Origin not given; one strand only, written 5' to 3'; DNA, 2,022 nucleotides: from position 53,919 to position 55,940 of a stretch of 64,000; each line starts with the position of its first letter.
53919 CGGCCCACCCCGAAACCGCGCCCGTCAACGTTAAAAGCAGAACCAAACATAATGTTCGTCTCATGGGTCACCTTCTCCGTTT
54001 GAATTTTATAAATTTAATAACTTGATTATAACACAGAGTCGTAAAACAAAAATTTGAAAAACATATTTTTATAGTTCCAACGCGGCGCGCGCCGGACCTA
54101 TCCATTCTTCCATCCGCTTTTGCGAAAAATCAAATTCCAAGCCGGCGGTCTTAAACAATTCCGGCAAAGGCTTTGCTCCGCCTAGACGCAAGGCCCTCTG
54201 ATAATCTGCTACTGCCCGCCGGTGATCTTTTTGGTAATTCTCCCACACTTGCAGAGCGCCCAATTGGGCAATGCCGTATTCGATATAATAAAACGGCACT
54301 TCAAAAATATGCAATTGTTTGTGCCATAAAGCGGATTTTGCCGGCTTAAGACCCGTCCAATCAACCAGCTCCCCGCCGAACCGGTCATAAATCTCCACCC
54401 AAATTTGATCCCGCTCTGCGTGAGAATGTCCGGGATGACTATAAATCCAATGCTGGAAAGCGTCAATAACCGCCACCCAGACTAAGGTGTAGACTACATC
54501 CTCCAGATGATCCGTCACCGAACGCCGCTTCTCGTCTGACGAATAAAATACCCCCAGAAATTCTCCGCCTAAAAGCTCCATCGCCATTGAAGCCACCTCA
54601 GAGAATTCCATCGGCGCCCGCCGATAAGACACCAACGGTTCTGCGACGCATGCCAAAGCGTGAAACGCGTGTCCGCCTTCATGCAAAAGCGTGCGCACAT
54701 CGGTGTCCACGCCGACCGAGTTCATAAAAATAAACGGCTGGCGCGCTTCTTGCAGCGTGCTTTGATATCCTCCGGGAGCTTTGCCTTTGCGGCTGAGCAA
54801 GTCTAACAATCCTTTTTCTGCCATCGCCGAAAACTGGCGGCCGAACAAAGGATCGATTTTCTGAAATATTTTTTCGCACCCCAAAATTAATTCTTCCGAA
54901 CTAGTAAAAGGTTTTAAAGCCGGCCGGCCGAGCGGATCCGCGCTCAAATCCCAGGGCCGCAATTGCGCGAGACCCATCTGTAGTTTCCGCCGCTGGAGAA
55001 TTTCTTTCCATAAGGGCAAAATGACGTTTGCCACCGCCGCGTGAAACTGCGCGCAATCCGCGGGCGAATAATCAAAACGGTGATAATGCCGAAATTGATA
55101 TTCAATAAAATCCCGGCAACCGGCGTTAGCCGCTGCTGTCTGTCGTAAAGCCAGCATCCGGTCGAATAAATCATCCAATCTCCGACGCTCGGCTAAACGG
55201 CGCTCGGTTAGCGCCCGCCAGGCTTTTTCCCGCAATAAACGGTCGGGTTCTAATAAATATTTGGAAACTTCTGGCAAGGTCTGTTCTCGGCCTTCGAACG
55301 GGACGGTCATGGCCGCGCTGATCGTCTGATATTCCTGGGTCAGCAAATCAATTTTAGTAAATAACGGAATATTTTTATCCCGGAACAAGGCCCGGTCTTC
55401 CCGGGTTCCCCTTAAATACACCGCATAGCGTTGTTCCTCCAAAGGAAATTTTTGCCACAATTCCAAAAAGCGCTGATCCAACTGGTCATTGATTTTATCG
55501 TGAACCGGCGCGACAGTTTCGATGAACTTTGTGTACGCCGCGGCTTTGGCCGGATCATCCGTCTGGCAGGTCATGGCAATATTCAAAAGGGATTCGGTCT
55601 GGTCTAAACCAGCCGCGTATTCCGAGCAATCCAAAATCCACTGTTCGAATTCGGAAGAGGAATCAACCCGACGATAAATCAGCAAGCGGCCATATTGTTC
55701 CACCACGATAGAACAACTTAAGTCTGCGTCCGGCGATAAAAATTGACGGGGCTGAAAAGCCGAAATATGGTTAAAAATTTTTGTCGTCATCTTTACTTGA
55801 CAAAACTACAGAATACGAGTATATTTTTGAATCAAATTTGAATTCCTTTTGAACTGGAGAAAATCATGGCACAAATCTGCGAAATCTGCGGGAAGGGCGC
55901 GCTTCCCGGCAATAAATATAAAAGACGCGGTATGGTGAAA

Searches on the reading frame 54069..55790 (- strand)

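Call 63: search_protein_families(library=pfam, proteins=[window:54069-55790:-], max_evalue=0.00001)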
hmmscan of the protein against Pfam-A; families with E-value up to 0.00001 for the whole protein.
window:54069-55790:- (573 aa): 1 family
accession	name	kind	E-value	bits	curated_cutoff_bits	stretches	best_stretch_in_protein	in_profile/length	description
PF01432.26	Peptidase_M3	-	1.2e-49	170.3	27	1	181-557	5-449/457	Peptidase family M3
